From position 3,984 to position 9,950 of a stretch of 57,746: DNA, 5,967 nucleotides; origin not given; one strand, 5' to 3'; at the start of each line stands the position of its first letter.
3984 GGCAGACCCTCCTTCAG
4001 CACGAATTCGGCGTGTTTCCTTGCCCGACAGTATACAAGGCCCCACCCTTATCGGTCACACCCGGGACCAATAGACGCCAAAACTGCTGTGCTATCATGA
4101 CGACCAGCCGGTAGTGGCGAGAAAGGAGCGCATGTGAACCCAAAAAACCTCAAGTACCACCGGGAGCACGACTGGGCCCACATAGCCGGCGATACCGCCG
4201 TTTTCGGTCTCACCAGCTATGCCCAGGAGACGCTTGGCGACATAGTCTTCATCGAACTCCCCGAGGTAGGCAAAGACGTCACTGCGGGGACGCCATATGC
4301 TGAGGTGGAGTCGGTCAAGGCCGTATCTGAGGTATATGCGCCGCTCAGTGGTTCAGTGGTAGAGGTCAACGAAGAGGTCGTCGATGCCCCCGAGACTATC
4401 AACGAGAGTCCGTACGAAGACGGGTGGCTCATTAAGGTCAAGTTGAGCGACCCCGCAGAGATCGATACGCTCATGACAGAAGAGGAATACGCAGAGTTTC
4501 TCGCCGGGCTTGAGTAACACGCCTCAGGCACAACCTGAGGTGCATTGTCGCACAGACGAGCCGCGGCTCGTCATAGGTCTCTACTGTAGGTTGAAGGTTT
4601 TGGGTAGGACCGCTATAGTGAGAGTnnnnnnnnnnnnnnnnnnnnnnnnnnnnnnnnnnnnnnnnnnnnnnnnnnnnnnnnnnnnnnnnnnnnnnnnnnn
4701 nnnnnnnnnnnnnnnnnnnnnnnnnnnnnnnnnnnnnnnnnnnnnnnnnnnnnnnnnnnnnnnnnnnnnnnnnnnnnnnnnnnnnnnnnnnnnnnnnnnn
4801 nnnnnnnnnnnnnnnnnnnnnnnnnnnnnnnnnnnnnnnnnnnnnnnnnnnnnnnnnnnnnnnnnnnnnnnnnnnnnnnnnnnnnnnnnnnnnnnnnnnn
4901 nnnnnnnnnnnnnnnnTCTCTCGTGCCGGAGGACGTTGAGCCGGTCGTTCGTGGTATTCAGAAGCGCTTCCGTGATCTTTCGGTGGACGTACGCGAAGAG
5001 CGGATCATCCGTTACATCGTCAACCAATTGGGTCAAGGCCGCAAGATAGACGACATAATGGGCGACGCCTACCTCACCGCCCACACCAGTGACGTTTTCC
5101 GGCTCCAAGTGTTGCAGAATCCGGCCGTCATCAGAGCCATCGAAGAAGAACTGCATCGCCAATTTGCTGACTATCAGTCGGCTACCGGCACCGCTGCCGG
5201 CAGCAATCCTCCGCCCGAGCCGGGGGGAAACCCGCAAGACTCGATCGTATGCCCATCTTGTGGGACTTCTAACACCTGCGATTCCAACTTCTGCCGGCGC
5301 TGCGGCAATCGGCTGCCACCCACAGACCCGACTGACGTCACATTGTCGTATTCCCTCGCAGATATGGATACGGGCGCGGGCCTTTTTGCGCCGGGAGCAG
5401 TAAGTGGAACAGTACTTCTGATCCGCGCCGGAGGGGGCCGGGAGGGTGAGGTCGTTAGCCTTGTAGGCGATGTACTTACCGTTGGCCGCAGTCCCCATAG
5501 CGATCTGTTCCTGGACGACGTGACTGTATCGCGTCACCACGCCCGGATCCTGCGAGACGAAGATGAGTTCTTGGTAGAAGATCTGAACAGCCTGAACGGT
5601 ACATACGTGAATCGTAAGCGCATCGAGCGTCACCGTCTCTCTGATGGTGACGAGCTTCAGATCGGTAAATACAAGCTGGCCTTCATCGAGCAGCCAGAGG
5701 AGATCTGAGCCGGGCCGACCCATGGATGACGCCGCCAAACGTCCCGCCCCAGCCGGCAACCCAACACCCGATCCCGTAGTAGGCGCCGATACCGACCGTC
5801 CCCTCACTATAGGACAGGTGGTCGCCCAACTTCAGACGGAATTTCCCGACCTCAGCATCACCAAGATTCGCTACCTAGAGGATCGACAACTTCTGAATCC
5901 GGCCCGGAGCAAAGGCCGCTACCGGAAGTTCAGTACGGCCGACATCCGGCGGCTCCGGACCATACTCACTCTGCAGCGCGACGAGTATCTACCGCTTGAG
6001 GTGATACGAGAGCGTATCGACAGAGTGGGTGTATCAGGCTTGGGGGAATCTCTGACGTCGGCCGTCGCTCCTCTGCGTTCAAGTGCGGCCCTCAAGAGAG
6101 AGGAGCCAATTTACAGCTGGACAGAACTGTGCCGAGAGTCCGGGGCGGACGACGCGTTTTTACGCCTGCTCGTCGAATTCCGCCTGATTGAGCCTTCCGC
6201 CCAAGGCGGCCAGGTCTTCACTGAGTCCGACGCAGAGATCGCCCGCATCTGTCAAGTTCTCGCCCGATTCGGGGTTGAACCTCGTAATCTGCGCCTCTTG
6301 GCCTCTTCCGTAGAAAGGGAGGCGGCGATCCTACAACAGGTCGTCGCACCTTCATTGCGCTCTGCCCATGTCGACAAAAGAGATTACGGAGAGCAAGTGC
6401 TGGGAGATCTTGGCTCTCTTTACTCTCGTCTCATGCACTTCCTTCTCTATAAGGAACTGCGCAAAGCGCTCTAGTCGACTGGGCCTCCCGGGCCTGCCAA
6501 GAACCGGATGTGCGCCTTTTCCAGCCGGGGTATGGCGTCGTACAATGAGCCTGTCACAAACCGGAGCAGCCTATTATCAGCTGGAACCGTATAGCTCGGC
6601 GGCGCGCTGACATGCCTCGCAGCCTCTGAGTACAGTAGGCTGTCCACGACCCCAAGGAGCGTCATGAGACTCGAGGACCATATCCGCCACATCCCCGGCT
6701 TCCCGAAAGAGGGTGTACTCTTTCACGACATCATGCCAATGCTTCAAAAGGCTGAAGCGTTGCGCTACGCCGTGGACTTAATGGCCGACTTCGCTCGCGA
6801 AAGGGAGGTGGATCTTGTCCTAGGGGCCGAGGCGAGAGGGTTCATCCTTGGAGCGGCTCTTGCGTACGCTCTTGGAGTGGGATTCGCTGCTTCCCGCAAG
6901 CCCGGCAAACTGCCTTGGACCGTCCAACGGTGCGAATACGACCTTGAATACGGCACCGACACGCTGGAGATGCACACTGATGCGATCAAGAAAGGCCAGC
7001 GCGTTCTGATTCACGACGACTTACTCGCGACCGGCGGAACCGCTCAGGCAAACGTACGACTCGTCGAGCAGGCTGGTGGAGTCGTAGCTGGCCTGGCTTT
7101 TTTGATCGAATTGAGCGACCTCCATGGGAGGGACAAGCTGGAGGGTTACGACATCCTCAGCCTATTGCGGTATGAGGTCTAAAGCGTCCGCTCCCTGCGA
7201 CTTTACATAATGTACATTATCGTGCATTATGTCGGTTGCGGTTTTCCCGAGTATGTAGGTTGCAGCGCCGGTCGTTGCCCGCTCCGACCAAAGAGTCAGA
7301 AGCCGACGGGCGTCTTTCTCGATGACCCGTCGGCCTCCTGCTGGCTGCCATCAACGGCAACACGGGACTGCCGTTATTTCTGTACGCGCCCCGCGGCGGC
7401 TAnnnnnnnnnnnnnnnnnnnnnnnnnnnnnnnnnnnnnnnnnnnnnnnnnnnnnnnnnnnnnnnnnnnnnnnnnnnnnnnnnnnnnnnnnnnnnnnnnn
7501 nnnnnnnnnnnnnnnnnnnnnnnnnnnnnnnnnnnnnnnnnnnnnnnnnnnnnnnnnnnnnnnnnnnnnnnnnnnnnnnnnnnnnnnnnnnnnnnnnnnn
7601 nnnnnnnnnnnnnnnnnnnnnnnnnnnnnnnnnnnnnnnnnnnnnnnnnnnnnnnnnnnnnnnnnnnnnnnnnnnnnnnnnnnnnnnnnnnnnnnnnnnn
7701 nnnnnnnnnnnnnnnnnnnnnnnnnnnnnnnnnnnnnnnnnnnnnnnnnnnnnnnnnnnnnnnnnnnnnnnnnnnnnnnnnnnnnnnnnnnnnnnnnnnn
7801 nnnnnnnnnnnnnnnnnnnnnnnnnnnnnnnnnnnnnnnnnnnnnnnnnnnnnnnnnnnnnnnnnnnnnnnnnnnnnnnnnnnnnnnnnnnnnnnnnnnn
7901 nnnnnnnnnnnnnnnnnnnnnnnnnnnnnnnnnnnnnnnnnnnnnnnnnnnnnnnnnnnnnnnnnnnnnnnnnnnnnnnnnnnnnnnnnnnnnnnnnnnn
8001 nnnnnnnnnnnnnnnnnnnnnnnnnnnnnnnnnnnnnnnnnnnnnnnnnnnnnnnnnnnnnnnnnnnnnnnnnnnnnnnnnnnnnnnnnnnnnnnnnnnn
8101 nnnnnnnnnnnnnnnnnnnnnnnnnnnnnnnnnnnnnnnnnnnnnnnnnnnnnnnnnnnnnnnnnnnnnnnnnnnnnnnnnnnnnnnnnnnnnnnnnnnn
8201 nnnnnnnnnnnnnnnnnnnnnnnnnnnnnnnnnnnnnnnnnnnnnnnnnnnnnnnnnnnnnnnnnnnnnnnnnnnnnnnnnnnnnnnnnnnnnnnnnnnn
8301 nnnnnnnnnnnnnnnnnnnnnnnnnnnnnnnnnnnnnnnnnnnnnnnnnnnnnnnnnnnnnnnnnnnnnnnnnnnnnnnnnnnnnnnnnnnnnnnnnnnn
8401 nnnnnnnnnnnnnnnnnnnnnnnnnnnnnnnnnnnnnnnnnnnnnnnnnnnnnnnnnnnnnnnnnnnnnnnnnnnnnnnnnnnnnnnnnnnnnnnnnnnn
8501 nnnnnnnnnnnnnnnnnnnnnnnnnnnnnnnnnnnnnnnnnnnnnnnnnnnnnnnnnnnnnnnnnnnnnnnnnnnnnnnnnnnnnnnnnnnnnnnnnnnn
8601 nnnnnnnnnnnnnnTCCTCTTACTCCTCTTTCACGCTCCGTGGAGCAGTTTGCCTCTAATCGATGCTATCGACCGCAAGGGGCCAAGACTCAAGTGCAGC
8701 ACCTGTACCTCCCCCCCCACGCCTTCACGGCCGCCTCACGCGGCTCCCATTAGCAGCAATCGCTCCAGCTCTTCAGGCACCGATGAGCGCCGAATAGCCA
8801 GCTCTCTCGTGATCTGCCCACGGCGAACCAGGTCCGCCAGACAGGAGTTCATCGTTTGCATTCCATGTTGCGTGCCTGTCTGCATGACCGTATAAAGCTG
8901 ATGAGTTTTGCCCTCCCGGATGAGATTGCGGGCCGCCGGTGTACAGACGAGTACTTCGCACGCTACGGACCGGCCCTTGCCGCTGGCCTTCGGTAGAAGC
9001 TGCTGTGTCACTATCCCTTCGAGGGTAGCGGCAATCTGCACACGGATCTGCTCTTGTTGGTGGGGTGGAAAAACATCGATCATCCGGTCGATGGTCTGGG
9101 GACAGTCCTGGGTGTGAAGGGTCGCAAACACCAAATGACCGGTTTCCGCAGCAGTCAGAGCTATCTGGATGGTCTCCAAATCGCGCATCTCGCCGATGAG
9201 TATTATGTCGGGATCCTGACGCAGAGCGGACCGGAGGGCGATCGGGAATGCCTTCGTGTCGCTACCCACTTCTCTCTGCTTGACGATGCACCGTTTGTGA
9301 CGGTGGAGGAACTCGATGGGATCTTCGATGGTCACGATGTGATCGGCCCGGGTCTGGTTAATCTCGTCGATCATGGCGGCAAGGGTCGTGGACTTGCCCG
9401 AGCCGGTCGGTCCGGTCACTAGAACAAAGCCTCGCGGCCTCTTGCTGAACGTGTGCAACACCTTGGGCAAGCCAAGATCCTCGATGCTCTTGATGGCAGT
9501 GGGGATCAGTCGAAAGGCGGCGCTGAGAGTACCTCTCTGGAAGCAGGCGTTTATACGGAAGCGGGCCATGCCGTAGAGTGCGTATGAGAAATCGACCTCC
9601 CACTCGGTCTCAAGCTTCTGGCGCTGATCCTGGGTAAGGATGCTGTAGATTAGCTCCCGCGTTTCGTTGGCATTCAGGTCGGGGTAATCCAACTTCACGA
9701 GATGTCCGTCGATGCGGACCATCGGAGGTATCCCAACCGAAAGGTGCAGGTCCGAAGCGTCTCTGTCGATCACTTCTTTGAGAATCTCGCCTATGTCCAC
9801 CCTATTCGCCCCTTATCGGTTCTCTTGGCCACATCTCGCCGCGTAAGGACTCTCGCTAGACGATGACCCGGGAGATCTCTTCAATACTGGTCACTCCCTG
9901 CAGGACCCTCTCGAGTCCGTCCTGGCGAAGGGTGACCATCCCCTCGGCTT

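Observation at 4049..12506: Candidate sigma28/WhiG regulon linking mglBA, pilT, pilC and aroE-pilB, with RsiG encoded in between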

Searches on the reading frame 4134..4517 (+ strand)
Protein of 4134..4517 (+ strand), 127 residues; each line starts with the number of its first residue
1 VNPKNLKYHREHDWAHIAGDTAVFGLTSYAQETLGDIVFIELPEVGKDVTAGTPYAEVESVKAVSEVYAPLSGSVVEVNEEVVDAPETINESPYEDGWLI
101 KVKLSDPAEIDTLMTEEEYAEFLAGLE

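Call 8: search_protein_families(library=pfam, proteins=[window:4134-4517:+], max_evalue=0.01)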
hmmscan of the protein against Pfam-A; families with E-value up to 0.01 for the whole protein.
window:4134-4517:+ (127 aa): 3 families
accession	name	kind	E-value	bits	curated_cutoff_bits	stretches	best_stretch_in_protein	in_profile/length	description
PF01597.25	GCV_H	-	1.3e-45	154.7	22.2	1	6-123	1-119/122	Glycine cleavage H-protein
PF00364.28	Biotin_lipoyl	-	9.5e-06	25.8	22.1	1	44-81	22-59/73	Biotin-requiring enzyme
PF13375.12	RnfC_N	-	0.0058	17.1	25.6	1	44-88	47-90/101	RnfC Barrel sandwich hybrid domain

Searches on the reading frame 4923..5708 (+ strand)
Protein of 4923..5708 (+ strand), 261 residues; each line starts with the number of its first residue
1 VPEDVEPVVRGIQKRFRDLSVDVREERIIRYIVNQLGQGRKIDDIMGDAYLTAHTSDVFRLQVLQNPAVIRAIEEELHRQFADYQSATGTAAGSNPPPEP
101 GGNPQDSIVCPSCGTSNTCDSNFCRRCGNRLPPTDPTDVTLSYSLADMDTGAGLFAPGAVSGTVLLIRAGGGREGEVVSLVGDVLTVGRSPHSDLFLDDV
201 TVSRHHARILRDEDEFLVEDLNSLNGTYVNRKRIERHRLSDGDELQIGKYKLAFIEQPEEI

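Call 8: search_protein_families(library=pfam, proteins=[window:4923-5708:+], max_evalue=0.01)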
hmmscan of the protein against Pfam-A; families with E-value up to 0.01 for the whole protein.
window:4923-5708:+ (261 aa): 6 families
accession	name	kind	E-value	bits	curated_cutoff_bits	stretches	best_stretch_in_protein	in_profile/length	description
PF00498.31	FHA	-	7.1e-23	81.3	20.7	1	186-248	2-67/67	FHA domain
PF16697.10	Yop-YscD_cpl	-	6.2e-16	58.9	33.2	1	171-257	5-93/94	Inner membrane component of T3SS, cytoplasmic domain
PF24463.1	DUF7577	-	8.6e-05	22.5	28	1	106-132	1-27/27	Domain of unknown function (DUF7577)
PF13248.11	Zn_ribbon_3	-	0.00033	20.5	27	1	108-131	3-26/26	zinc-ribbon domain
PF12773.13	DZR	-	0.00037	21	27.3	1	110-128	27-45/45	Double zinc ribbon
PF13240.11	Zn_Ribbon_1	-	0.0014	18.7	25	1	110-131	2-23/23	zinc-ribbon domain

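Call 10: search_protein_families(library=ncbifam, proteins=[window:4923-5708:+], max_evalue=0.01)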
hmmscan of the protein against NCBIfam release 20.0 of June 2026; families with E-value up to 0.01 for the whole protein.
window:4923-5708:+ (261 aa): 6 families
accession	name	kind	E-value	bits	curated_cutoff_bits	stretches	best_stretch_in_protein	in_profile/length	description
NF041660.2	oxygluDhInhib_OdhI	equivalog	4e-30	104.4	200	1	160-255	33-128/130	oxoglutarate dehydrogenase inhibitor Odhl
NF049868.1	FhaB_Rv0019c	equivalog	1.9e-20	73.5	125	1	169-251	72-155/158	FHA domain-containing protein FhaB/FipA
TIGR03354.1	VI_FHA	hypoth_equivalog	2.3e-13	50.8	120.25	1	183-253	24-100/420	type VI secretion system-associated FHA domain protein TagH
NF052573.1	HisKinEspAMyxo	equivalog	1.7e-12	46.2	1400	1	147-249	6-113/755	serine histidine kinase EspA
NF033760.1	gliding_GltG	equivalog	6.2e-12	44.9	650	1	182-258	23-99/650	adventurous gliding motility protein GltG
NF052403.1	ESX1TransRegEspM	equivalog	0.00037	19.5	550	1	164-248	12-93/367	ESX-1 type VII secretion system transcriptional regulator EspM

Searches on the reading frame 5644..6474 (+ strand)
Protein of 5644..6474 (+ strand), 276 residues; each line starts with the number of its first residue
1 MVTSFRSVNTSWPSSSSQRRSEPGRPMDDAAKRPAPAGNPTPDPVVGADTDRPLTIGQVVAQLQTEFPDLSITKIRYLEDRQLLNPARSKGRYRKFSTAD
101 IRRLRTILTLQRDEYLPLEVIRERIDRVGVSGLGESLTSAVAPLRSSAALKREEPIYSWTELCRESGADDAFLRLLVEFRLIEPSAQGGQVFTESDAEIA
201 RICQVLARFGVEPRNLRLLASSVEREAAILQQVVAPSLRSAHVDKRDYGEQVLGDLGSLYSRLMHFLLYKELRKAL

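Call 8: search_protein_families(library=pfam, proteins=[window:5644-6474:+], max_evalue=0.01)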
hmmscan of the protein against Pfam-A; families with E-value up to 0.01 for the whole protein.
window:5644-6474:+ (276 aa): 3 families
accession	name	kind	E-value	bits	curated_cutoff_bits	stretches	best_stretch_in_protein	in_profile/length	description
PF13411.12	MerR_1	-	7.4e-15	55.3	21.6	1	56-126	3-67/69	MerR HTH family regulatory protein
PF13591.12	MerR_2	-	4.3e-07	30.1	29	0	158-192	2-36/84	MerR HTH family regulatory protein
PF00376.29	MerR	-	4e-05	23.8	28.2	1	66-96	7-38/38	MerR family regulatory protein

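Call 10: search_protein_families(library=ncbifam, proteins=[window:5644-6474:+], max_evalue=0.01)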
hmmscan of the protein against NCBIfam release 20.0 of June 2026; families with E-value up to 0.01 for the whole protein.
window:5644-6474:+ (276 aa): 9 families
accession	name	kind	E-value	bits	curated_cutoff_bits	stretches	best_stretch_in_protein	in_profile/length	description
NF050798.1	TF_FtsR_Actino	equivalog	2.4e-59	201.1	150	1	54-273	1-223/223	transcriptional regulator FtsR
NF053740.1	TransRegTnrAGPos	equivalog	3.7e-08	33.5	140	1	65-113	19-67/108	hypothetical protein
NF047375.1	HeatShock_HspR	equivalog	4.2e-08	33.1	105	1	74-124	19-69/92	heat shock protein transcriptional repressor HspR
NF047377.1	heat_HspR_dupli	exception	4.7e-07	29.5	300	1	44-113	116-181/214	heat shock protein transcriptional repressor HspR, fused homodimer type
TIGR02047.1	CadR-PbrR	equivalog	0.0016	18.5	151.45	1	69-109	11-52/127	Cd(II)/Pb(II)-responsive transcriptional regulator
TIGR02044.1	CueR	equivalog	0.0016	18.5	147.4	1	68-108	10-51/127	Cu(I)-responsive transcriptional regulator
NF007069.0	PRK09514.1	equivalog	0.0027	17.7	143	1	69-123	12-66/141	Zn(2+)-responsive transcriptional regulator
TIGR02051.1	MerR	equivalog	0.0077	16.5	150.85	0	72-112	13-54/124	mercury resistance transcriptional regulator MerR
TIGR02043.1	ZntR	equivalog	0.0089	16.2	167.95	0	69-111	12-55/131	Zn(2+)-responsive transcriptional regulator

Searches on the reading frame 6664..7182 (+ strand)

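Call 8: search_protein_families(library=pfam, proteins=[window:6664-7182:+], max_evalue=0.01)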
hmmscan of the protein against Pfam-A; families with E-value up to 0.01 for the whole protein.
window:6664-7182:+ (172 aa): 1 family
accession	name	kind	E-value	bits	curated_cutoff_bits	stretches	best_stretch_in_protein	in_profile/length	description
PF00156.33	Pribosyltran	-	4.9e-11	42.6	26.3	1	39-155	18-129/158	Phosphoribosyl transferase domain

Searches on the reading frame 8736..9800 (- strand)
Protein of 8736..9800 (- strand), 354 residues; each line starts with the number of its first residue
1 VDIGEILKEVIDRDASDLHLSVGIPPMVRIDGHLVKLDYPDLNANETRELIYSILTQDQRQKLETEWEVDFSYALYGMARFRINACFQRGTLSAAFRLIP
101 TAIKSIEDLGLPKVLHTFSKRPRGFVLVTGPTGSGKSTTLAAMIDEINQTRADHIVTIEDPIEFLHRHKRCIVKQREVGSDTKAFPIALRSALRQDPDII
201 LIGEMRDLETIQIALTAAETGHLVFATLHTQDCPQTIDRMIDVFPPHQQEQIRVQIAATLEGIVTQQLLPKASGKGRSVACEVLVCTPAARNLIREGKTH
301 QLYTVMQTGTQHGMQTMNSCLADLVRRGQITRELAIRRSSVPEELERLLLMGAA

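Call 8: search_protein_families(library=pfam, proteins=[window:8736-9800:-], max_evalue=0.01)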
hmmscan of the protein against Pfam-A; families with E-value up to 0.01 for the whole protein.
window:8736-9800:- (354 aa): 13 families
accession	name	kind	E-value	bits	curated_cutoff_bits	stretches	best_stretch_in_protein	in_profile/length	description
PF00437.27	T2SSE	-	2e-49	168.7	24.9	1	3-292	12-288/370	Type II/IV secretion system protein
PF13401.12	AAA_22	-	2.5e-05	25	27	1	122-161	4-42/130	AAA domain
PF13555.12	AAA_29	-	4.6e-05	23.5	27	1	116-143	15-42/61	P-loop containing region of AAA domain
PF25199.1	nSTAND_NTPase5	-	5.7e-05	23.4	34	1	118-168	36-86/145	Novel STAND NTPase 5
PF13191.12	AAA_16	-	6e-05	24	32.6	1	118-154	20-52/167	AAA ATPase domain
PF01580.24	FtsK_SpoIIIE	-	7.1e-05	22.8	24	1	120-144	37-60/221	FtsK/SpoIIIE family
PF01935.23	DUF87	-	8.2e-05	23.2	23.2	1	127-155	27-56/220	Helicase HerA, central domain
PF01637.24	ATPase_2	-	0.00034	20.9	33.2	1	111-297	8-194/225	ATPase domain predominantly from Archaea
PF06414.18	Zeta_toxin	-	0.0006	19.7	22.3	1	125-175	18-67/199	Zeta toxin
PF04851.21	ResIII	-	0.0016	18.8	22.5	1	114-170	15-71/164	Type III restriction enzyme, res subunit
PF24883.2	NPHP3_N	-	0.004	17.8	24.8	0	122-152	21-51/164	Nephrocystin 3, N-terminal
PF13476.12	AAA_23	-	0.0054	17.8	27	0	123-143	19-39/201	AAA domain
PF00005.33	ABC_tran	-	0.009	17.1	25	0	125-163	13-50/137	ABC transporter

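Call 18: find_encoding_contigs(protein=window:8736-9800:-, flank=10000, max_places=6)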
Protein window:8736-9800:- (354 aa): 3 contigs read that carry it; 3 places shown.
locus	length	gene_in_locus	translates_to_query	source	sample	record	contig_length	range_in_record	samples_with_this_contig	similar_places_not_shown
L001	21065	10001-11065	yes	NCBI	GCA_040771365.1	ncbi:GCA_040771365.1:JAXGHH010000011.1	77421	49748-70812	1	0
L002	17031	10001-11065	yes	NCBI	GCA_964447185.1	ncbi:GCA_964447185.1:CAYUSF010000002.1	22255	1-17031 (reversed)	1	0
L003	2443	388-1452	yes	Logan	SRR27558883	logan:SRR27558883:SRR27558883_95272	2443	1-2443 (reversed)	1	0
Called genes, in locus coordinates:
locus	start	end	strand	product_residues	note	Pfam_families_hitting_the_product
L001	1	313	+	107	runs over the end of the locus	PF02540:NAD_synthase (weak), PF02568:ThiI (weak), PF03054:tRNA_Me_trans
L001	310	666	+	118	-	PF03054:tRNA_Me_trans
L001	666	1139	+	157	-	PF20259:tRNA_Me_trans_M, PF20258:tRNA_Me_trans_C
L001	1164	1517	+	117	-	PF06103:DUF948 (weak)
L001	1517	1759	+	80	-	-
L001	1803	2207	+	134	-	-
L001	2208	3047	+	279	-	PF04542:Sigma70_r2, PF04539:Sigma70_r3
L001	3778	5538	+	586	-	PF01411:tRNA-synt_2c, PF07973:tRNA_SAD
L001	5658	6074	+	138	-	PF03652:RuvX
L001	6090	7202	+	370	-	PF02618:YceG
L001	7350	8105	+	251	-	PF08501:Shikimate_dh_N, PF01488:Shikimate_DH (weak)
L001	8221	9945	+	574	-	PF05157:MshEN, PF00437:T2SSE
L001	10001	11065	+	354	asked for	PF00437:T2SSE, PF13555:AAA_29 (faint)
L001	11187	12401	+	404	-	PF28597:T2SSF_N, PF00482:T2SSF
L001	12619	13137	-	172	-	PF00156:Pribosyltran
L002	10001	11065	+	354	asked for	PF00437:T2SSE, PF13555:AAA_29 (faint)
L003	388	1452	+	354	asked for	PF00437:T2SSE, PF13555:AAA_29 (faint)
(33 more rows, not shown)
